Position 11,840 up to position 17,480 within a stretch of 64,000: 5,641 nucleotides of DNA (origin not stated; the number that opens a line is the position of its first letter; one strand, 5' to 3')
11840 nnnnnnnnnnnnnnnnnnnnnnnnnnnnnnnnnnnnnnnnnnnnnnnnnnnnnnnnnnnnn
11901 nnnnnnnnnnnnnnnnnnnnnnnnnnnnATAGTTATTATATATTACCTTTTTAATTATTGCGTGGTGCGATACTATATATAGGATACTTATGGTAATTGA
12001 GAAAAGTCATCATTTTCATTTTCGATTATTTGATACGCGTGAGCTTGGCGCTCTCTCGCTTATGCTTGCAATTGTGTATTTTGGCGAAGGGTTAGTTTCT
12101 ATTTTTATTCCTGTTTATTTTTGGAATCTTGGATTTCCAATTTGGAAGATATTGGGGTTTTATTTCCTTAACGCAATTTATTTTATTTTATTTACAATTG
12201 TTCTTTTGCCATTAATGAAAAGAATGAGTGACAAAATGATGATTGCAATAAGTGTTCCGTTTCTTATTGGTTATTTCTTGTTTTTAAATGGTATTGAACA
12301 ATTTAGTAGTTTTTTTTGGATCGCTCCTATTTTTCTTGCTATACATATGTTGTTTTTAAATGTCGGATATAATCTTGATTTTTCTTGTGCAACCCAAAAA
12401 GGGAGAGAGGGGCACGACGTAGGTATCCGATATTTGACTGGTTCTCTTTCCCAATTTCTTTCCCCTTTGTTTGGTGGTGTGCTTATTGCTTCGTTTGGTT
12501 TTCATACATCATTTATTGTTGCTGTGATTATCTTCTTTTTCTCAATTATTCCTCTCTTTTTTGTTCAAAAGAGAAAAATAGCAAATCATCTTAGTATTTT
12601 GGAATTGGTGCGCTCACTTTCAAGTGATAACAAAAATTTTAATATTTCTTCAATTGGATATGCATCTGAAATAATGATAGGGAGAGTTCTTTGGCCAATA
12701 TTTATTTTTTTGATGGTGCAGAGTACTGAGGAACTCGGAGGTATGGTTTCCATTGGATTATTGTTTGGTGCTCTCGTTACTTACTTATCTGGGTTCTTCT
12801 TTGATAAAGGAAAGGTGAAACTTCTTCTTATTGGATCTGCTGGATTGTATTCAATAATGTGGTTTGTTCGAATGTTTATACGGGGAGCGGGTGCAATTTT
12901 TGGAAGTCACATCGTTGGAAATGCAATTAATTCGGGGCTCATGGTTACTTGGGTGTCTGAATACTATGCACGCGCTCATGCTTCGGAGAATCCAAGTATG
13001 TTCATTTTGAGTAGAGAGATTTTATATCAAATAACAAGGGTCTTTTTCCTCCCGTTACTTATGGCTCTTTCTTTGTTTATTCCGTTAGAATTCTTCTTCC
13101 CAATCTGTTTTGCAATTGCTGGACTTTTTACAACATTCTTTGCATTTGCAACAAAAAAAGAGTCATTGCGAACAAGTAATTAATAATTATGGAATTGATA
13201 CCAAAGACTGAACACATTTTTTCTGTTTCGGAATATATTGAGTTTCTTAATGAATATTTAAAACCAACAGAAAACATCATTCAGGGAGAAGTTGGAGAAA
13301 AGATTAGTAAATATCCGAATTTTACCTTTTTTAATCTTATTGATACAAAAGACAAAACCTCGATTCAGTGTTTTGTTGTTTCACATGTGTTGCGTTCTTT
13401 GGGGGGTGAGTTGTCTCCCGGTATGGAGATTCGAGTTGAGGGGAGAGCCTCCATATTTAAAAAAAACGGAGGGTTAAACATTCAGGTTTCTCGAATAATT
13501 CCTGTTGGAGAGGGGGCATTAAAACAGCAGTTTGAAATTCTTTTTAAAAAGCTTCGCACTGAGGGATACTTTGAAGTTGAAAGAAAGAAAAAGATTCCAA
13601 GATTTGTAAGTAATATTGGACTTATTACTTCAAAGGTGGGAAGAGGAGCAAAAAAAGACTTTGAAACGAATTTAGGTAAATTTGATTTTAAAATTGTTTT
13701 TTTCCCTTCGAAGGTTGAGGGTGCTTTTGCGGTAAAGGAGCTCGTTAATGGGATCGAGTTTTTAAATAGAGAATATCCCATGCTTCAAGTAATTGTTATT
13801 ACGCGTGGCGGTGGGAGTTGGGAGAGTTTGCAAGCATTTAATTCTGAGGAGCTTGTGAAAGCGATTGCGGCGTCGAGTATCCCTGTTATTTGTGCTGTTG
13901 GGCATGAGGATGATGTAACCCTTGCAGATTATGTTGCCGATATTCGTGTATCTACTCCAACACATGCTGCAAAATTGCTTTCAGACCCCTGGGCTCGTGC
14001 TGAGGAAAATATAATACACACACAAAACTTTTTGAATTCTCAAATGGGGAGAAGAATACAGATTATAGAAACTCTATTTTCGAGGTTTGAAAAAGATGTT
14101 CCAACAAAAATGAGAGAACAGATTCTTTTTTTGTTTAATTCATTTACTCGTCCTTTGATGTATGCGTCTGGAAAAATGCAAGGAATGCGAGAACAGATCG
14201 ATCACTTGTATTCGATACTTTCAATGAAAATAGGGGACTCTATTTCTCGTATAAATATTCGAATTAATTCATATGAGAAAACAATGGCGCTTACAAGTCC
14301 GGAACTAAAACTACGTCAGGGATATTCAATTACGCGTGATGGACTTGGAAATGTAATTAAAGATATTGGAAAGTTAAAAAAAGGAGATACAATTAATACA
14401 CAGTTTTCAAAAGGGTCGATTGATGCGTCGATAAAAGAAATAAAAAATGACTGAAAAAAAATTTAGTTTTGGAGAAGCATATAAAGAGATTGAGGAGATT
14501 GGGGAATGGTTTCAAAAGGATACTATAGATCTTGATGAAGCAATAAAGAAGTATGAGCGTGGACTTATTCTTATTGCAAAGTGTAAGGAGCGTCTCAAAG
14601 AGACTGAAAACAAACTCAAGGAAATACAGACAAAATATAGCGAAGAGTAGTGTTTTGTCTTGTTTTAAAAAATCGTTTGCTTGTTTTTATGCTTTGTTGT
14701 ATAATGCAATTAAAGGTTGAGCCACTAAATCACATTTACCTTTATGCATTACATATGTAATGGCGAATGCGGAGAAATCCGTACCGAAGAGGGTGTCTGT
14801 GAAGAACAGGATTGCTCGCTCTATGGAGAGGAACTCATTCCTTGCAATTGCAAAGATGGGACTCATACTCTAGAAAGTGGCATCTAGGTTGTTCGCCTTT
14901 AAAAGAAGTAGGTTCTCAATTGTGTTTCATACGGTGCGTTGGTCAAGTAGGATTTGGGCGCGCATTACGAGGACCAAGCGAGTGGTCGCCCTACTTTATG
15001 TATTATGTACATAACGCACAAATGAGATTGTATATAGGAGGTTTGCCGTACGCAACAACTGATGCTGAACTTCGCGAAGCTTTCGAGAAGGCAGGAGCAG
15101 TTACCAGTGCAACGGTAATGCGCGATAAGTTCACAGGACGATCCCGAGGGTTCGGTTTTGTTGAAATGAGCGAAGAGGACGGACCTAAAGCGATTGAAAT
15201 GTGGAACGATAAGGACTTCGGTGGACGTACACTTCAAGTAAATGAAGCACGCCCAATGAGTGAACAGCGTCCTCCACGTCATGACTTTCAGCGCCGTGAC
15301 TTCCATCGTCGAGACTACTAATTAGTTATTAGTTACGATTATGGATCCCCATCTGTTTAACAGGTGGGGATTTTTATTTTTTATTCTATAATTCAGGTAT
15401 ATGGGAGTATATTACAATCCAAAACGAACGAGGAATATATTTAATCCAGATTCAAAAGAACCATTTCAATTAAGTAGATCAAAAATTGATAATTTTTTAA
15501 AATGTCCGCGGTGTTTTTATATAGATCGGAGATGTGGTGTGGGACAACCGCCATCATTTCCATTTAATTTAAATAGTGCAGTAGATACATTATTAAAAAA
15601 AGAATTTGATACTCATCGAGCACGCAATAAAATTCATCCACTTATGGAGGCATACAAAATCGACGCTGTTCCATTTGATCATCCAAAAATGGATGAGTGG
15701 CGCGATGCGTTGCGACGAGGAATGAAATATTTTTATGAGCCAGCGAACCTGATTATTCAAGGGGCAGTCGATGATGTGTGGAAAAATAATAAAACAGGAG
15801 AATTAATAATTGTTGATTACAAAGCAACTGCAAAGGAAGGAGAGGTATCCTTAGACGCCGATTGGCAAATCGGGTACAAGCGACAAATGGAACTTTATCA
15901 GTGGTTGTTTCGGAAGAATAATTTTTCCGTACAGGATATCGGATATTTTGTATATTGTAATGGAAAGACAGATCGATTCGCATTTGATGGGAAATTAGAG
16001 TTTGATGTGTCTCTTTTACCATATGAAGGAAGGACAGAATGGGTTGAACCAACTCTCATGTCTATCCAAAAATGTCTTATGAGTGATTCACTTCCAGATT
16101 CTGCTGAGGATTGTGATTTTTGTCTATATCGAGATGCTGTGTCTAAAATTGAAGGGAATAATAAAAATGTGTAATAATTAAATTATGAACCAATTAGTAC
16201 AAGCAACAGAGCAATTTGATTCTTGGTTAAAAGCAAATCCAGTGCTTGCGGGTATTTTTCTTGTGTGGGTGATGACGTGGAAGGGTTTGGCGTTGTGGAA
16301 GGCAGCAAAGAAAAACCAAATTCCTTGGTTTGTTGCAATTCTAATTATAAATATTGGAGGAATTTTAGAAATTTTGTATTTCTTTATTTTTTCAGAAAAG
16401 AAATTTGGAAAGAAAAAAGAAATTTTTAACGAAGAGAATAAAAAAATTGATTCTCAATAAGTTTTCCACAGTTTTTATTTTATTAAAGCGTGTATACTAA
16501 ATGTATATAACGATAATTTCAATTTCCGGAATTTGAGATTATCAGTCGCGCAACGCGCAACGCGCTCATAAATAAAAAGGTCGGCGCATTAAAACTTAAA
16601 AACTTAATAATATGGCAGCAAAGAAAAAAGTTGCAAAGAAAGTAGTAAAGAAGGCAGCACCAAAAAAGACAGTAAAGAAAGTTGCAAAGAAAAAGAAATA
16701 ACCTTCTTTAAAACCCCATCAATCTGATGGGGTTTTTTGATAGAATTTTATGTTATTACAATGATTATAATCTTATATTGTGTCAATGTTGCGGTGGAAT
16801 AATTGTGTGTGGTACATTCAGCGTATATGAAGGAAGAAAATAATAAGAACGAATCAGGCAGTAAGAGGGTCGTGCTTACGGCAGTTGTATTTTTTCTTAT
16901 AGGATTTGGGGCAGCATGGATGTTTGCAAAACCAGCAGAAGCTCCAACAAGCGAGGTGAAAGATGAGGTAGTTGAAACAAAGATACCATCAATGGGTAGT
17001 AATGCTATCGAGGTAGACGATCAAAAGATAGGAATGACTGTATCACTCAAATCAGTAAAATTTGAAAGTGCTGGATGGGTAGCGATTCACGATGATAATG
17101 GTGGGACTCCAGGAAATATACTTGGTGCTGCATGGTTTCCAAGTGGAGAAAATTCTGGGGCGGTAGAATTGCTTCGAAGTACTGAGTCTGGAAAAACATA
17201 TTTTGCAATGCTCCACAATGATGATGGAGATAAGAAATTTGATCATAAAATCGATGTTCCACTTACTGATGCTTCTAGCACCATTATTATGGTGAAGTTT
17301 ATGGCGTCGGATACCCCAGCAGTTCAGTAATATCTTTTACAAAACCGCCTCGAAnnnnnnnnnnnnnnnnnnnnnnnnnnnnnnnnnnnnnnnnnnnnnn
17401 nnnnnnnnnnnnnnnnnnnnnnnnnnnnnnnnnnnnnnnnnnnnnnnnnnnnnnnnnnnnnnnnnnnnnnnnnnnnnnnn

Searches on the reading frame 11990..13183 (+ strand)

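Call 69: search_protein_families(library=pfam, max_evalue=0.00001, proteins=[window:11990-13183:+])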
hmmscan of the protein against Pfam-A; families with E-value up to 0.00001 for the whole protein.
window:11990-13183:+ (397 aa): 1 family
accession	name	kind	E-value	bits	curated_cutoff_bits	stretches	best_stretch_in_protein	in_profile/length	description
PF07690.21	MFS_1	-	9.7e-09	35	33.4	1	22-331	1-328/347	Major Facilitator Superfamily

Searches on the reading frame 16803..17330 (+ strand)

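Call 69: search_protein_families(library=pfam, max_evalue=0.00001, proteins=[window:16803-17330:+])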
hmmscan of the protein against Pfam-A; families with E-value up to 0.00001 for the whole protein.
window:16803-17330:+ (175 aa): 1 family
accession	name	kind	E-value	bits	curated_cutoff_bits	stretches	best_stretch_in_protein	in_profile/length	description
PF23951.1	DUF7282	-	1.1e-13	51.8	27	1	68-160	2-104/112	Domain of unknown function (DUF7282)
